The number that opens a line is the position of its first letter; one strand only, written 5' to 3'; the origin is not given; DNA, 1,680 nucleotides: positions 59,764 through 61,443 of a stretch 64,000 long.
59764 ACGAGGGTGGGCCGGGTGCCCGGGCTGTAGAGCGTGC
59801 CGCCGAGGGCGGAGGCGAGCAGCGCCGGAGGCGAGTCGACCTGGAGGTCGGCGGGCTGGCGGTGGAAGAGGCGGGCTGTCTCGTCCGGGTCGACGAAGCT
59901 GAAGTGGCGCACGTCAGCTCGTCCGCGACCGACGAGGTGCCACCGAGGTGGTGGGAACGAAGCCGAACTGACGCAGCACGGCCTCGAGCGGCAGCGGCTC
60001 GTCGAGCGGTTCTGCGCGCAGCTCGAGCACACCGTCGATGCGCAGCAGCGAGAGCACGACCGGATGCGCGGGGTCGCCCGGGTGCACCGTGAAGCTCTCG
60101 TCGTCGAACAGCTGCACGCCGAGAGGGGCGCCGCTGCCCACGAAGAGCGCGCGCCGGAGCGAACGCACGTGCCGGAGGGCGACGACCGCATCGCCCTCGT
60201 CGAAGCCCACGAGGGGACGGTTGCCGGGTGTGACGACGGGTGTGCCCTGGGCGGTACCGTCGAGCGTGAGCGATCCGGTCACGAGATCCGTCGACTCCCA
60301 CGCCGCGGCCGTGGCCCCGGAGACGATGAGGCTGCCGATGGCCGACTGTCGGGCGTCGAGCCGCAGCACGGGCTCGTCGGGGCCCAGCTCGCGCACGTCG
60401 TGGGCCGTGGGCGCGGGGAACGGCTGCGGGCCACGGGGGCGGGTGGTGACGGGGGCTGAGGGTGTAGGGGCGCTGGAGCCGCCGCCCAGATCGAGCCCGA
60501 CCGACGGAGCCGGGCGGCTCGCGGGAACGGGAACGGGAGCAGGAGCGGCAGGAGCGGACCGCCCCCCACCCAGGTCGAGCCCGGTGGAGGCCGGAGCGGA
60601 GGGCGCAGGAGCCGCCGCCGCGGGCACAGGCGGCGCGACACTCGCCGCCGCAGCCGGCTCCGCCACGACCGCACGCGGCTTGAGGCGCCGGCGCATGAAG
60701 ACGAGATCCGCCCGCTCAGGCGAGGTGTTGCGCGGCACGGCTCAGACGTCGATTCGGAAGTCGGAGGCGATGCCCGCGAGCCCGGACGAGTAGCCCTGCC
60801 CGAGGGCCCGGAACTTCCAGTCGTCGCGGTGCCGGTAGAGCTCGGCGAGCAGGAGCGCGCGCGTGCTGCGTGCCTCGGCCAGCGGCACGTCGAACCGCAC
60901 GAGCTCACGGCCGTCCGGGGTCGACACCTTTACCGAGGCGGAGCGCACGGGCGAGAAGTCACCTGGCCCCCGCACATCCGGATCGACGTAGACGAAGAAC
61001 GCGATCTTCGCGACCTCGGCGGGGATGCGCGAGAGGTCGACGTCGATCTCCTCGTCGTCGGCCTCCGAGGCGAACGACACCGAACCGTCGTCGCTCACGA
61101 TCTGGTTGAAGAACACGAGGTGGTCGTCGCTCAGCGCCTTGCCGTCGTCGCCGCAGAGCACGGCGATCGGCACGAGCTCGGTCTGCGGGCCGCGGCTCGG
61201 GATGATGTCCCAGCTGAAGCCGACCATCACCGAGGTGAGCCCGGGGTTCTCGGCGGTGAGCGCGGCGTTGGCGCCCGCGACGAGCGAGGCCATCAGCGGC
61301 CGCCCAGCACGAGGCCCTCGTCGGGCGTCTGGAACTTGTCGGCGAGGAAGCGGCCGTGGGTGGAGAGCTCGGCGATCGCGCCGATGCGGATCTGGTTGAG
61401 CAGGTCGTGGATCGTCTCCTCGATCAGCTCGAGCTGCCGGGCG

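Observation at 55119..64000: Ter (TerD/TelA) stress cluster welded to a two-PRTase / C-C lyase / HAD small-molecule module, with two unassigned ORFs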

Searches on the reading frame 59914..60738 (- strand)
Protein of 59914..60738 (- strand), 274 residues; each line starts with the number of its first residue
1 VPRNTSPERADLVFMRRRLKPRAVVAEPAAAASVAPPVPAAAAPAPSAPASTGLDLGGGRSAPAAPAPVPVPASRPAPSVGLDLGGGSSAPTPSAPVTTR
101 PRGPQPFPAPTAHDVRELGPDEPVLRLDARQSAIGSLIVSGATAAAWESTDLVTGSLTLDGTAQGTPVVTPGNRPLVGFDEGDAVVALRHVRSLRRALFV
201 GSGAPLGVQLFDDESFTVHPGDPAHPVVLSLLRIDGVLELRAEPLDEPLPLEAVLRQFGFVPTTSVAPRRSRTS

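Call 5: search_protein_families(library=pfam, proteins=[window:59914-60738:-], max_evalue=0.01)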
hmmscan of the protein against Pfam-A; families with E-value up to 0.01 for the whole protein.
window:59914-60738:- (274 aa): 0 families

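Call 6: search_protein_families(library=ncbifam, proteins=[window:59914-60738:-], max_evalue=0.01)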
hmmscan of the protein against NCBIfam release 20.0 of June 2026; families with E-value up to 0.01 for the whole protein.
window:59914-60738:- (274 aa): 0 families

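Call 13: find_homologous_proteins(query=window:59914-60738:-)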
Query window:59914-60738:- (274 aa): 95 proteins with E <= 0.001 among 8000 candidates.
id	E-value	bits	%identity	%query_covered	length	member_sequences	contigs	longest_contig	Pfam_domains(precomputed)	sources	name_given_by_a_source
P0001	5.9e-156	536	100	95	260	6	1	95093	-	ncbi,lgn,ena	-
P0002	1.6e-141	488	87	100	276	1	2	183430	-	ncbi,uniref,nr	ncbi:hypothetical protein N1028_14755 [Herbiconiux sp. CPCC 203407]|uniref:Uncharacterized protein n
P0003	8.0e-136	470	84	100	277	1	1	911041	-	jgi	jgi:hypothetical protein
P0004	4.2e-72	261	52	99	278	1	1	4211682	-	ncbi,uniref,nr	ncbi:hypothetical protein BWO91_01765 [Plantibacter flavus]|uniref:hypothetical protein n=1 Tax=Plan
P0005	4.4e-71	257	52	99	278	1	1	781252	-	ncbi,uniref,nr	ncbi:hypothetical protein [uncultured Plantibacter sp.]|uniref:hypothetical protein n=1 Tax=uncultur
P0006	1.3e-70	256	54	99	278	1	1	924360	-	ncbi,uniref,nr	ncbi:hypothetical protein HOW07_09725 [Plantibacter sp. MCCC 1A11337]|uniref:hypothetical protein n=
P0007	1.4e-70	256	54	99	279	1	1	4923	-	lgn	-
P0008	5.4e-69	251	56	99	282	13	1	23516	-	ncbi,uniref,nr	ncbi:hypothetical protein [Plantibacter sp. CFBP 13570]|uniref:hypothetical protein n=1 Tax=Plantiba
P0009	6.9e-69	250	53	99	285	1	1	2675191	-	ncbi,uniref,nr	ncbi:hypothetical protein [Plantibacter sp. CFBP 8775]|uniref:hypothetical protein n=1 Tax=Plantibac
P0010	7.4e-69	250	59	71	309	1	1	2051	-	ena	-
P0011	1.1e-68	250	55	99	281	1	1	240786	-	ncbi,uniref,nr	ncbi:hypothetical protein [Plantibacter sp. ME-Dv--P-122b]|uniref:hypothetical protein n=1 Tax=Plant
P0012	3.0e-67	245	47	100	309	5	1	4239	-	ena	-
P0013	5.1e-67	244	53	99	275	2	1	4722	-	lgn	-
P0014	6.3e-67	244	53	99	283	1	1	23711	-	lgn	-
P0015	9.1e-67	243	47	100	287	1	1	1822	-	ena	-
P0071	3.1e-47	179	52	69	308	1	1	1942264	-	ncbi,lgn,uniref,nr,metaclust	ncbi:hypothetical protein [Arthrobacter sp. 35W]|uniref:hypothetical protein n=1 Tax=Arthrobacter sp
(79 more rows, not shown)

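Call 24: search_protein_families(library=padloc, proteins=[window:59914-60738:-], max_evalue=0.01)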
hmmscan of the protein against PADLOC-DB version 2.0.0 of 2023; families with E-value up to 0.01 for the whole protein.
window:59914-60738:- (274 aa): 0 families

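Call 29: predict_structure(alignment_id=A1)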
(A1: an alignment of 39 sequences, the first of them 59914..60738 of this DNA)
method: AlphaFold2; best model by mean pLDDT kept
length: 274 residues; sequences in the alignment: 39
mean_pLDDT: 75.5   pTM: 0.61
mean pLDDT of the five models: 75.5, 74.7, 74.6, 73.8, 73.5
residues with pLDDT >= 90: 128; 70-90: 31; 50-70: 54; < 50: 61
segments of 3 or more residues with pLDDT < 50: 1-5, 31-35, 41-43, 45-48, 50-53, 56-62, 70-77, 84-90, 98-101
pLDDT, mean of each block of 10 residues (from residue 1): 48 55 53 50 46 48 51 47 48 49 67 86 90 93 98 97 94 94 96 96 95 92 95 93 96 97 75 49
secondary structure, 60 per line:
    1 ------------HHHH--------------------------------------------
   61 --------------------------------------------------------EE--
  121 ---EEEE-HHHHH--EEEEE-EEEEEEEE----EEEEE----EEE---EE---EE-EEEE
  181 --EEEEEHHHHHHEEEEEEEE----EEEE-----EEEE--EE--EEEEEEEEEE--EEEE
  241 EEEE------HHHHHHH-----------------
elements in order: H13-16 E124-127 H129-133 E136-140 E142-149 E154-158 E163-165 E177-180 E183-187 H188-193 E194-201 E206-209 E215-218 E225-234 E237-244 H251-257

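Call 33: fold_search(model_id=the predicted structure, library=pdb)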
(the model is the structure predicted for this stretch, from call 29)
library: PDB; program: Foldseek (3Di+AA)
matches with E <= 10: 869; with E <= 0.001: 0
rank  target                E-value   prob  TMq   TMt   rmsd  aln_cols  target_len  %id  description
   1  8fs7_H                2.9e-02  0.08  0.09  0.09  14.4       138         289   12  Structure of S. cerevisiae Rad24-RFC loading the 9-1-1 clamp onto a 10-nt gapped DNA in step 5 (closed 9-1-1 and stabl (released 2023-06-14)
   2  8fs6_H                4.0e-02  0.08  0.10  0.10  15.7       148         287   11  Structure of S. cerevisiae Rad24-RFC loading the 9-1-1 clamp onto a 10-nt gapped DNA in step 4 (partially closed 9-1-1 (released 2023-06-14)
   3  4wj7_A                4.8e-02  0.20  0.12  0.22  12.8       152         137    9  CCM2 PTB domain in complex with KRIT1 NPxY/F3 (released 2014-12-24)
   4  8fs5_H                5.4e-02  0.07  0.09  0.10  15.6       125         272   13  Structure of S. cerevisiae Rad24-RFC loading the 9-1-1 clamp onto a 10-nt gapped DNA in step 3 (open 9-1-1 and stably  (released 2023-06-14)
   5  7st9_G                8.0e-02  0.06  0.10  0.09  15.5       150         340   11  Open state of Rad24-RFC:9-1-1 bound to a 5' ss/dsDNA junction (released 2022-03-23)
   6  5mhh                  9.5e-02  0.10  0.15  0.18  13.2       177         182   12  Crystal structure of engineered human lipocalin 2 carrying p-boronophenylalanine at position 36 (released 2017-10-11)
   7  1l6m_A                1.1e-01  0.09  0.14  0.18  13.2       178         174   11  Neutrophil Gelatinase-associated Lipocalin is a Novel Bacteriostatic Agent that Interferes with Siderophore-mediated I (released 2003-03-11)
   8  3bx8_B                1.1e-01  0.07  0.12  0.16  14.4       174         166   11  Engineered Human Lipocalin 2 (LCN2), apo-form (released 2009-01-20)
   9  8fs8_H                1.2e-01  0.06  0.11  0.10  16.3       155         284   12  Structure of S. cerevisiae Rad24-RFC loading the 9-1-1 clamp onto a 5-nt gapped DNA (9-1-1 encircling fully bound DNA) (released 2023-06-14)
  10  3sao_B                1.3e-01  0.10  0.16  0.23  10.8       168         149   11  The Siderocalin Ex-FABP functions through dual ligand specificities (released 2011-12-28)
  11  8uyn_C                1.3e-01  0.09  0.15  0.19  13.2       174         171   13  Fundamental Characterization of Chelated and Crystallized Actinium in a Macromolecular Host (released 2024-09-25)
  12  2ova                  1.3e-01  0.05  0.11  0.15  14.5       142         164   18  X-ray structure of Human Complement Protein C8gamma Y83W Mutant (released 2007-05-22)
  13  3ped_A                1.4e-01  0.09  0.15  0.18  13.2       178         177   12  Siderocalin Recognitin of Carboxymycobactins: Interference by the immune system in intracellular iron acquisition by M (released 2011-10-05)
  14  2ovd                  1.4e-01  0.06  0.11  0.15  14.3       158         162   11  Crystal Structure of Human Complement Protein C8gamma with Laurate (released 2007-05-22)
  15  8fs3_H                1.5e-01  0.05  0.11  0.11  14.0       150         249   11  Structure of S. cerevisiae Rad24-RFC loading the 9-1-1 clamp onto a 10-nt gapped DNA in step 1 (open 9-1-1 and shoulde (released 2023-06-14)
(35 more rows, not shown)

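Call 36: search_protein_families(library=pfam, alignment_id=A1, max_evalue=10)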
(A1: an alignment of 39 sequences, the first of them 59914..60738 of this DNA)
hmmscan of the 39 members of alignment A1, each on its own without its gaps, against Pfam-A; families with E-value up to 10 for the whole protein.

A. member 1, window:59914-60738:- (274 aa): 0 families

B. families by the number of members that match (of 39 scanned): 5 families
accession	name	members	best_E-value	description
PF10625.14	UspB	2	0.27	Universal stress protein B (UspB)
PF15967.10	Nucleoporin_FG2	1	0.0015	Nucleoporin FG repeated region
PF22689.1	FGAR-AT_PurM_N-like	1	0.12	FGAR-AT PurM_N-like domain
PF18229.6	GcnA_N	1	0.12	N-acetyl-beta-D-glucosaminidase N-terminal domain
PF09454.15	Vps23_core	1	0.17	Vps23 core domain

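Call 45: find_encoding_contigs(protein=P0001, flank=10000, max_places=3)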
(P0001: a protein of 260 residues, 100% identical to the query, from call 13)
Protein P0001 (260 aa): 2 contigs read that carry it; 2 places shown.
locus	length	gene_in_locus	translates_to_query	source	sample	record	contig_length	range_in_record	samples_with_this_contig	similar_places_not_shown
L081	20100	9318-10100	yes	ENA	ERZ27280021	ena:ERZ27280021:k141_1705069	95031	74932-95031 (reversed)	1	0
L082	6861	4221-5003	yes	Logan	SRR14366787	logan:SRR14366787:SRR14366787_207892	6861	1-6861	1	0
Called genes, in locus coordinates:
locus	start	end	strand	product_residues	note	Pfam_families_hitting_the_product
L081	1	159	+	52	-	?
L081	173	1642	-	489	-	PF07969:Amidohydro_3 (faint), PF01979:Amidohydro_1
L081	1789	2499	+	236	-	PF00300:His_Phos_1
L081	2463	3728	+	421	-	PF02771:Acyl-CoA_dh_N (faint), PF02770:Acyl-CoA_dh_M (weak), PF00441:Acyl-CoA_dh_1, PF08028:Acyl-CoA_dh_2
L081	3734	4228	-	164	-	PF01978:TrmB (faint), PF01047:MarR, PF12802:MarR_2, PF13463:HTH_27, PF25212:HVO_A0114 (weak)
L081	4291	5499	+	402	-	PF03741:TerC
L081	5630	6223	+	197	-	PF02342:TerD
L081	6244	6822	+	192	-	PF02342:TerD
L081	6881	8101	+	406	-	PF05816:TelA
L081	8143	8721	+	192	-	-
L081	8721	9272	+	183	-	PF02342:TerD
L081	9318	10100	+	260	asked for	-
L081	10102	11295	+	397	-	PF15617:C-C_Bond_Lyase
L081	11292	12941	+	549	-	-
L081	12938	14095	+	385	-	PF11202:StiP, PF15608:PELOTA_1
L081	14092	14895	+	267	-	-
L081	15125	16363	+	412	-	PF01988:VIT1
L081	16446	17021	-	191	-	PF03079:ARD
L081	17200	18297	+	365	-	PF00532:Peripla_BP_1, PF13377:Peripla_BP_3 (faint), PF13407:Peripla_BP_4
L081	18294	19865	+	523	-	PF00005:ABC_tran, PF13304:AAA_21 (faint), PF00005:ABC_tran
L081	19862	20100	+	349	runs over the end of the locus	PF02653:BPD_transp_2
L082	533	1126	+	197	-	PF02342:TerD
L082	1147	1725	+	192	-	PF02342:TerD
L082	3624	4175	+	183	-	PF02342:TerD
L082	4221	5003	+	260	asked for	-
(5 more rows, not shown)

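Call 47: find_encoding_contigs(protein=P0071, flank=10000, max_places=1)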
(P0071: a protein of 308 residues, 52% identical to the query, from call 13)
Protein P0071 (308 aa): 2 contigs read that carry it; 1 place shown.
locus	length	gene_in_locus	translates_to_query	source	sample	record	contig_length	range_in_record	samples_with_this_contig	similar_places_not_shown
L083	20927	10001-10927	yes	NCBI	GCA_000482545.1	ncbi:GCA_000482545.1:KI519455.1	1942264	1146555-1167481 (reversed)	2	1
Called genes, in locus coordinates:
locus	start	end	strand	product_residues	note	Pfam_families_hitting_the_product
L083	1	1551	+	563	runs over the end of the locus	PF08378:NERD, PF13538:UvrD_C_2 (faint)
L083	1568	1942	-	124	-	PF08000:bPH_1, PF14470:bPH_3 (weak)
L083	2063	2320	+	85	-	-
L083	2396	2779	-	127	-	-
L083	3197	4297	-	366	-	PF13588:HSDR_N_2 (weak)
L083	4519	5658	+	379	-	PF03741:TerC, PF04332:DUF475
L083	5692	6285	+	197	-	PF02342:TerD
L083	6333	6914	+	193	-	PF02342:TerD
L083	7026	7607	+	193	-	PF02342:TerD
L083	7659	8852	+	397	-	PF05816:TelA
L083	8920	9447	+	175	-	-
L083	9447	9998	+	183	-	PF02342:TerD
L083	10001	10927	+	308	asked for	-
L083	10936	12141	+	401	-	PF03328:HpcH_HpaI (faint), PF15617:C-C_Bond_Lyase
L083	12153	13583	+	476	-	PF15609:PRTase_2, PF12500:TRSP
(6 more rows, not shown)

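Call 93: fold_search(model_id=the predicted structure, library=viral)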
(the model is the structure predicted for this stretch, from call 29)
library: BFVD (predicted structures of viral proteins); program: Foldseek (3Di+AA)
matches with E <= 10: 243; with E <= 0.001: 0
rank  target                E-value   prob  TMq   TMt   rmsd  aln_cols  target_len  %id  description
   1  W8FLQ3                7.9e-02  0.10  0.12  0.10  18.0       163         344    9  U79 [Human betaherpesvirus 6A]
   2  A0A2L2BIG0            8.4e-02  0.07  0.12  0.12  18.3       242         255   10  E3 (Fragment) [Canine adenovirus serotype 2]
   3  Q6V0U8                8.9e-02  0.13  0.11  0.10  28.3       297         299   15  Capsid protein (Fragment) [Rubella virus]
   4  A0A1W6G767            9.9e-02  0.10  0.11  0.14  15.5       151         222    5  U79 [Human betaherpesvirus 6]
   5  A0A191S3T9            1.6e-01  0.09  0.12  0.08  15.0       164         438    7  U79 protein [macacine betaherpesvirus 9]
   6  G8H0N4                1.9e-01  0.04  0.11  0.11  19.1       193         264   11  Protein UL112 [macacine betaherpesvirus 8]
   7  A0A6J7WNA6            2.0e-01  0.04  0.10  0.07  15.4       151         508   10  Bacteriophage lambda, Stf, side tail fibre-repeat-2 [uncultured Caudovirales phage]
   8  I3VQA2                2.5e-01  0.06  0.12  0.14  17.7       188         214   10  B112 [miniopterid betaherpesvirus 1]
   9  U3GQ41                2.9e-01  0.06  0.12  0.15  14.3       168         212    6  Protein U79 [Suid betaherpesvirus 2]
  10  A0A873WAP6            3.1e-01  0.02  0.09  0.10  15.9       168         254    8  Uncharacterized protein [Synechococcus phage S-H9-2]
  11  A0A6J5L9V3            3.9e-01  0.06  0.13  0.21  12.7       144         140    8  Uncharacterized protein [uncultured Caudovirales phage]
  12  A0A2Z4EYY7            4.1e-01  0.04  0.11  0.06  19.8       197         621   10  (no name in the UniProt tables at hand)
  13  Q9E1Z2                4.4e-01  0.06  0.11  0.14  13.9       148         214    7  Uncharacterized protein [Cercopithecine herpesvirus 9 (strain DHV)]
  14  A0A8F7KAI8            4.4e-01  0.03  0.11  0.09  17.4       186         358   11  UL112.1 [Panine betaherpesvirus 2]
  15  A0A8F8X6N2            5.2e-01  0.07  0.10  0.15  16.0       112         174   13  (no name in the UniProt tables at hand)
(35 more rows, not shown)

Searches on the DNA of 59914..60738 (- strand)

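Call 70: search_rna_families(sources=[L081], threshold=evalue, max_evalue=0.1)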
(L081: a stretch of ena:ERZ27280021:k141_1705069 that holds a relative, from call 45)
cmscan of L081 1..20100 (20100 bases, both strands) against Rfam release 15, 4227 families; matches with E-value up to 0.1: 0.
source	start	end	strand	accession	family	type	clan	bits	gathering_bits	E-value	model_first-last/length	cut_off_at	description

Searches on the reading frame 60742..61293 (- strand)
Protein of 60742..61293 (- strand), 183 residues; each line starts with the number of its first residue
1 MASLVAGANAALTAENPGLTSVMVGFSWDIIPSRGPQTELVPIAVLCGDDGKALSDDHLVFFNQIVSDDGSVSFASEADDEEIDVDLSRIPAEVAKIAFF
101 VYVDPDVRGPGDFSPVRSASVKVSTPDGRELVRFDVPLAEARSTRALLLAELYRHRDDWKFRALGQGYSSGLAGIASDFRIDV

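Call 5: search_protein_families(library=pfam, proteins=[window:60742-61293:-], max_evalue=0.01)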
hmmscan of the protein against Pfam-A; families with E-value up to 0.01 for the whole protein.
window:60742-61293:- (183 aa): 1 family
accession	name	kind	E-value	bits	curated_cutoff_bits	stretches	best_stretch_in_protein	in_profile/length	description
PF02342.23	TerD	-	1.6e-44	152.1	25.3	1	3-179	4-187/187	TerD domain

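Call 6: search_protein_families(library=ncbifam, proteins=[window:60742-61293:-], max_evalue=0.01)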
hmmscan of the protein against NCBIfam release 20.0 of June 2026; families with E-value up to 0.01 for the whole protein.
window:60742-61293:- (183 aa): 0 families

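Call 24: search_protein_families(library=padloc, proteins=[window:60742-61293:-], max_evalue=0.01)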
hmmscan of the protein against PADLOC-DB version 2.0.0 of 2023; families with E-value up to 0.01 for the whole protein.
window:60742-61293:- (183 aa): 0 families
